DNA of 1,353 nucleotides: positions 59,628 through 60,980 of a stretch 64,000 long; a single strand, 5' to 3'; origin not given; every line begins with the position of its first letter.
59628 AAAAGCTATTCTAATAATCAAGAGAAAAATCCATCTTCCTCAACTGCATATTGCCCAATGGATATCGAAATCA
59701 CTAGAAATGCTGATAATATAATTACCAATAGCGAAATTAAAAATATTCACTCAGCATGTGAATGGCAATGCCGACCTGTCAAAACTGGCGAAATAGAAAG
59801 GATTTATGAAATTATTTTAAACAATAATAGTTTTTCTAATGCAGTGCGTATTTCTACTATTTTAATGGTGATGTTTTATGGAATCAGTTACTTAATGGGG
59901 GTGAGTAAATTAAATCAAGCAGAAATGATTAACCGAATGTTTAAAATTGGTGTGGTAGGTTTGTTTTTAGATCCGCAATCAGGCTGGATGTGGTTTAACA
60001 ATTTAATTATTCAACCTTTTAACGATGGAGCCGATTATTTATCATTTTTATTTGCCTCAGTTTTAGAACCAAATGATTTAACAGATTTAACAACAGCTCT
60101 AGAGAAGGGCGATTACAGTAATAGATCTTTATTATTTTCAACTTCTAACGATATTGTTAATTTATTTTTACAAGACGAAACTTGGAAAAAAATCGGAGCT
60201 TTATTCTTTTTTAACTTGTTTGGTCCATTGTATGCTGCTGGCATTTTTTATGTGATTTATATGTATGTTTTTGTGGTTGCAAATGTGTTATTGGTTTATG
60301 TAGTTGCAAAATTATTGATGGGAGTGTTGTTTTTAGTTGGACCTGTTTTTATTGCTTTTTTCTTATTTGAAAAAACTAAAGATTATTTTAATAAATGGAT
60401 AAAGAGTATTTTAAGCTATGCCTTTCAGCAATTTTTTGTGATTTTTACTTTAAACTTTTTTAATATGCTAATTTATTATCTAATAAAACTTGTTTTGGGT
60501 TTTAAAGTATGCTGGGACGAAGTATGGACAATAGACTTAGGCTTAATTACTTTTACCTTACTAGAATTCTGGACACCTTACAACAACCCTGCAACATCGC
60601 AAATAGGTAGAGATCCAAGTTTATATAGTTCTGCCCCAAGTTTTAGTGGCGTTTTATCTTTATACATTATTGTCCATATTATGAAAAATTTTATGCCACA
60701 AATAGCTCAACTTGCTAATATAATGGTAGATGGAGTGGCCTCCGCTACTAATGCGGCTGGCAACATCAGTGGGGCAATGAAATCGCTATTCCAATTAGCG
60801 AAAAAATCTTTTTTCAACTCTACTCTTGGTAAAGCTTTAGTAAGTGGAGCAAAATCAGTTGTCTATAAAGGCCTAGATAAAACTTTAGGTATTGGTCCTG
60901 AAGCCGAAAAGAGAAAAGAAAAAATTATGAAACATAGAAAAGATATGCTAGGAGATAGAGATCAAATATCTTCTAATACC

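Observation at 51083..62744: Back-to-back giant VirB6/TrbL-like genes (1802 and 2083 aa) forming an 11.7-kb two-gene unit with no other T4SS core genes nearby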

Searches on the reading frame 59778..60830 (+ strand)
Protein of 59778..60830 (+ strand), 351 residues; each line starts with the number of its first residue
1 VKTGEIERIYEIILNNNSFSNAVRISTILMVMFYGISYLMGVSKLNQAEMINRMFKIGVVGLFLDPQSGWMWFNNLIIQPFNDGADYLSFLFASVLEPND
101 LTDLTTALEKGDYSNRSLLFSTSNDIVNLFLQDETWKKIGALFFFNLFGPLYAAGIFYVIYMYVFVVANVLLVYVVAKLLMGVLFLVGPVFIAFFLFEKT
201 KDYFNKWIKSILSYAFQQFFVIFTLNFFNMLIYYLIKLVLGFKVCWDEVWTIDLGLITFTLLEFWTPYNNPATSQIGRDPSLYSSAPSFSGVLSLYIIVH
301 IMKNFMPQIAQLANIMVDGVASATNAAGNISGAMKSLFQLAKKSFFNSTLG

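Call 38: find_homologous_proteins(query=window:59778-60830:+)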
Query window:59778-60830:+ (351 aa): 1 proteins with E <= 0.001 among 2310 candidates.
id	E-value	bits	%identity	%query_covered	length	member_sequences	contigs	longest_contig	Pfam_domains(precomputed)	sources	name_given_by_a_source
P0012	1.8e-9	56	25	70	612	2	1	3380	PF01926.30,PF04610.20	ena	-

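Call 39: search_solved_structures(query=window:59778-60830:+, max_evalue=10, show_alignments=2)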
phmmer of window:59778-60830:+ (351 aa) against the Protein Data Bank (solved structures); distinct sequences matched with E-value up to 10: 1.
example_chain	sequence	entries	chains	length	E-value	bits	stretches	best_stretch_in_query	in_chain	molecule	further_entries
7o3v_F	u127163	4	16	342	0.0043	19.7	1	144-229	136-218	TrwI protein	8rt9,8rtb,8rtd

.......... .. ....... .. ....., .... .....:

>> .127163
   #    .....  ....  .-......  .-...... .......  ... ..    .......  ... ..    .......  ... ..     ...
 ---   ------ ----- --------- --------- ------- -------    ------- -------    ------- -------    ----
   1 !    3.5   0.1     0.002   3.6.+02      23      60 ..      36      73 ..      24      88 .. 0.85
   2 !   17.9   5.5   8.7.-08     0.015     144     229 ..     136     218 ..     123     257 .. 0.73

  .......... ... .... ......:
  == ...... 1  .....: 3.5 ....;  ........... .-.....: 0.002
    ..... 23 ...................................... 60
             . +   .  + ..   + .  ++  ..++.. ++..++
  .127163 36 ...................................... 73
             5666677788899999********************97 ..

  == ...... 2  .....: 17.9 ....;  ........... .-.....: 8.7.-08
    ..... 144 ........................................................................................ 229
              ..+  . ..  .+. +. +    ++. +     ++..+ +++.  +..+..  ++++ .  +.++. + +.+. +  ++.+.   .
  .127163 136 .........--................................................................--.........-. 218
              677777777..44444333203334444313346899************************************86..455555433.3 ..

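Call 63: search_solved_structures(query=A2, max_evalue=1, show_alignments=1)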
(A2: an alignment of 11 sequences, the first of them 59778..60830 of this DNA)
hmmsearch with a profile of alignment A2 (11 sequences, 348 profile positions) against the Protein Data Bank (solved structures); distinct sequences matched with E-value up to 1: 2.
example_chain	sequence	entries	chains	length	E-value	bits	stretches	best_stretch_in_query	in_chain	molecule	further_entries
7o3v_F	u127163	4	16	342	3.4e-08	36.3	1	174-235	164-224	TrwI protein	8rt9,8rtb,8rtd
6hum_P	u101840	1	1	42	0.98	11.8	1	185-206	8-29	Proton-translocating NADH-quinone dehydrogenase subunit P NdhP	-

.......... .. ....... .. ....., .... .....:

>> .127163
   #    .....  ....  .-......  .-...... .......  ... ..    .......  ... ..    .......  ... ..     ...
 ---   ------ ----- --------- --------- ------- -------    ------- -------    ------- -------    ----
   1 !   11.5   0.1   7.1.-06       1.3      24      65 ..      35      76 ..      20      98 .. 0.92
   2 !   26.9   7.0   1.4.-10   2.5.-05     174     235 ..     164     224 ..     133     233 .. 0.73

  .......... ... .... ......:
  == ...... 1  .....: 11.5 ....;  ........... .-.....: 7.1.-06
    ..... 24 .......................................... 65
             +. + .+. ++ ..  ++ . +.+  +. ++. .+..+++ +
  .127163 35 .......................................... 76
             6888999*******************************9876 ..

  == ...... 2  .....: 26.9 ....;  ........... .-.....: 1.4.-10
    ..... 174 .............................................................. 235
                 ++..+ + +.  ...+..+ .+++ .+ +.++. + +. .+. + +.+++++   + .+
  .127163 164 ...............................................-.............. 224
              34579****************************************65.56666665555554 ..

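Call 77: predict_structure(alignment_id=A2)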
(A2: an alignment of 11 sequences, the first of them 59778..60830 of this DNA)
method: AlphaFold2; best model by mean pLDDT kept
length: 351 residues; sequences in the alignment: 11
mean_pLDDT: 69.4   pTM: 0.58
mean pLDDT of the five models: 69.4, 65.8, 62.3, 61.9, 60.2
residues with pLDDT >= 90: 0; 70-90: 188; 50-70: 123; < 50: 40
segments of 3 or more residues with pLDDT < 50: 268-284, 321-332, 348-351
pLDDT, mean of each block of 10 residues (from residue 1): 59 67 72 72 66 67 69 77 78 68 66 70 79 78 75 85 87 85 80 69 78 82 85 79 60 59 52 43 58 82 80 63 41 51 52 37
secondary structure, 60 per line:
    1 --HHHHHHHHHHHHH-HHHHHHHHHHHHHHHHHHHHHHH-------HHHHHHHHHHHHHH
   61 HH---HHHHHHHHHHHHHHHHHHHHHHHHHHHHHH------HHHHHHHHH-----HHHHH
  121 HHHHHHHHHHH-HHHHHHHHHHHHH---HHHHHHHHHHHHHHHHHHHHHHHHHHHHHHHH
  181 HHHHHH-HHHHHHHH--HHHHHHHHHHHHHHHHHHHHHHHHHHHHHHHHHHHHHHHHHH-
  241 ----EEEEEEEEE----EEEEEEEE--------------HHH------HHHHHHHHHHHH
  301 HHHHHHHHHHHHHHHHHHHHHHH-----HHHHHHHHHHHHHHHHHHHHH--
elements in order: H3-15 H17-39 H47-62 H66-95 H102-110 H116-131 H133-145 H149-186 H188-195 H198-239 E245-253 E258-265 H289-323 H329-349

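Call 79: fold_search(model_id=the predicted structure, library=pdb)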
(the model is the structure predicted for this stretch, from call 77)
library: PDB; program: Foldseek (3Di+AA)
matches with E <= 10: 86; with E <= 0.001: 0
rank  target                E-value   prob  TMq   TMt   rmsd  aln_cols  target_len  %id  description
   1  8rtd_L                4.2e-03  1.00  0.43  0.54  11.8       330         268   13  Stalk-Arches-IMC structure from the fully-assembled R388 type IV secretion system determined by cryo-EM. (released 2024-06-19)
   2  7o3v_J                4.9e-03  1.00  0.44  0.57   9.3       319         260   12  Stalk complex structure (TrwJ/VirB5-TrwI/VirB6) from the fully-assembled R388 type IV secretion system determined by c (released 2022-06-22)
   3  7o3v_F                5.4e-03  1.00  0.45  0.58   7.7       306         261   14  Stalk complex structure (TrwJ/VirB5-TrwI/VirB6) from the fully-assembled R388 type IV secretion system determined by c (released 2022-06-22)
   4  7o3v_G                5.9e-03  1.00  0.41  0.52   7.3       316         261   12  Stalk complex structure (TrwJ/VirB5-TrwI/VirB6) from the fully-assembled R388 type IV secretion system determined by c (released 2022-06-22)
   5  8rt9_F                1.1e-02  1.00  0.43  0.53   8.2       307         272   13  Stalk complex full-length structure (TrwJ/VirB5-TrwI/VirB6) from the fully-assembled R388 type IV secretion system det (released 2024-06-19)
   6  7o3v_H                5.7e-02  1.00  0.37  0.63   9.4       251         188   11  Stalk complex structure (TrwJ/VirB5-TrwI/VirB6) from the fully-assembled R388 type IV secretion system determined by c (released 2022-06-22)
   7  8rtd_H                6.3e-02  1.00  0.33  0.50  12.4       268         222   11  Stalk-Arches-IMC structure from the fully-assembled R388 type IV secretion system determined by cryo-EM. (released 2024-06-19)
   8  7o3v_I                1.6e-01  0.99  0.34  0.58  10.7       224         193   15  Stalk complex structure (TrwJ/VirB5-TrwI/VirB6) from the fully-assembled R388 type IV secretion system determined by c (released 2022-06-22)
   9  8rtd_I                2.3e-01  1.00  0.32  0.50   6.2       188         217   12  Stalk-Arches-IMC structure from the fully-assembled R388 type IV secretion system determined by cryo-EM. (released 2024-06-19)
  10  3aon_A                2.6e-01  0.21  0.11  0.19  29.2       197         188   12  Crystal structure of the central axis (NtpD-NtpG) in the catalytic portion of Enterococcus hirae V-type sodium ATPase (released 2011-10-05)
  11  8xm6_B                2.7e-01  0.23  0.18  0.19  22.7       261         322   11  Cryo-EM structure of human ZnT1 WT, in the absence of zinc, determined in an outward-facing conformation (released 2024-10-30)
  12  7a27_AAA              7.8e-01  0.08  0.14  0.14  26.2       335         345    9  Structure of soluble SmhA crystal form 2 of the tripartite alpha-pore forming toxin, Smh, from Serratia marcescens. (released 2021-03-31)
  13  5knc_G                1.2e+00  0.08  0.10  0.17  28.3       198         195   12  Crystal structure of the 3 ADP-bound V1 complex (released 2016-11-02)
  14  3j9t_M                1.4e+00  0.08  0.11  0.17  30.5       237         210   11  Yeast V-ATPase state 1 (released 2015-05-13)
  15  8glv_Em               1.4e+00  0.08  0.17  0.13  39.2       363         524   15  96-nm repeat unit of doublet microtubules from Chlamydomonas reinhardtii flagella (released 2023-05-31)
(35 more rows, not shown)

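Call 90: find_related_loci(query=A2, collection=metagenome_contigs, flank=10000)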
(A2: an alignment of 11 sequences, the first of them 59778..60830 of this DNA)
Query A2 (351 aa) in metagenome_contigs; peptide patterns used: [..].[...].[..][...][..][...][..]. (x = any residue, [..] = any of these).
600 stretches matched a pattern (row limit reached: there are more); 48 encode a relative of the query (tblastn E <= 1e-3); 48 distinct loci.
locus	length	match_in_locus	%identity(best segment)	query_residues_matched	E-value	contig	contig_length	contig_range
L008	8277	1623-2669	82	1-348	0e+0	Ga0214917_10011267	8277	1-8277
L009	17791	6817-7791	38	4-328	1e-74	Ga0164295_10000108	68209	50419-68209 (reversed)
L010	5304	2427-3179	30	4-248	2e-25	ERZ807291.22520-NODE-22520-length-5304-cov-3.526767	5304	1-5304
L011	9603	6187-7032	24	2-249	4e-13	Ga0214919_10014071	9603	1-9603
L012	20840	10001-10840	25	2-249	2e-11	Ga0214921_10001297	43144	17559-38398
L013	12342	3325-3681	29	102-221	1e-7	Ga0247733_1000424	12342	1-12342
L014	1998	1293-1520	34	157-227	1e-7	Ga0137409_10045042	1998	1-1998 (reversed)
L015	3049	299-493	34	157-216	2e-7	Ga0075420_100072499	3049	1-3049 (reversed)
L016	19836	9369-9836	25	35-216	3e-7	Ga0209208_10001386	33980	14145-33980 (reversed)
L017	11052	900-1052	33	176-226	3e-7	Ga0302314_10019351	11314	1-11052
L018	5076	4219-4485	31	124-216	2e-7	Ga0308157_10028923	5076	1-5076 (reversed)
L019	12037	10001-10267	31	124-216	5e-7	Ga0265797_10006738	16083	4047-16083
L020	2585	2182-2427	31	131-216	6e-7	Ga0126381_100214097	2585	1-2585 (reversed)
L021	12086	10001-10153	38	165-216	7e-7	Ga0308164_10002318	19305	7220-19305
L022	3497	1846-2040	31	157-216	7e-7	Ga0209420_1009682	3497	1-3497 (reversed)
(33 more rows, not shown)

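Call 102: search_protein_families(library=pfam, proteins=[L008:6390-7481:-, L009:3442-9387:+], max_evalue=0.01)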
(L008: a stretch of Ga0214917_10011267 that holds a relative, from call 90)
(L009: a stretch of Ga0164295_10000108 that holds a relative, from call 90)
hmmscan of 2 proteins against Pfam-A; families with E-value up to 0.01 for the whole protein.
L008:6390-7481:- (364 aa): 1 family
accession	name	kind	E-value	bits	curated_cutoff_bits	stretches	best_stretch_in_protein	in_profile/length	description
PF04956.18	TrbC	-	3.8e-13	49.9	27.9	1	3-101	4-97/98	TrbC/VIRB2 pilin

L009:3442-9387:+ (1982 aa): 1 family
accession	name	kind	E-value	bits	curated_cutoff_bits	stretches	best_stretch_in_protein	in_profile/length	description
PF04610.19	TrbL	-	3.8e-17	63.2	25.9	1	1150-1355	2-184/215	TrbL/VirB6 plasmid conjugal transfer protein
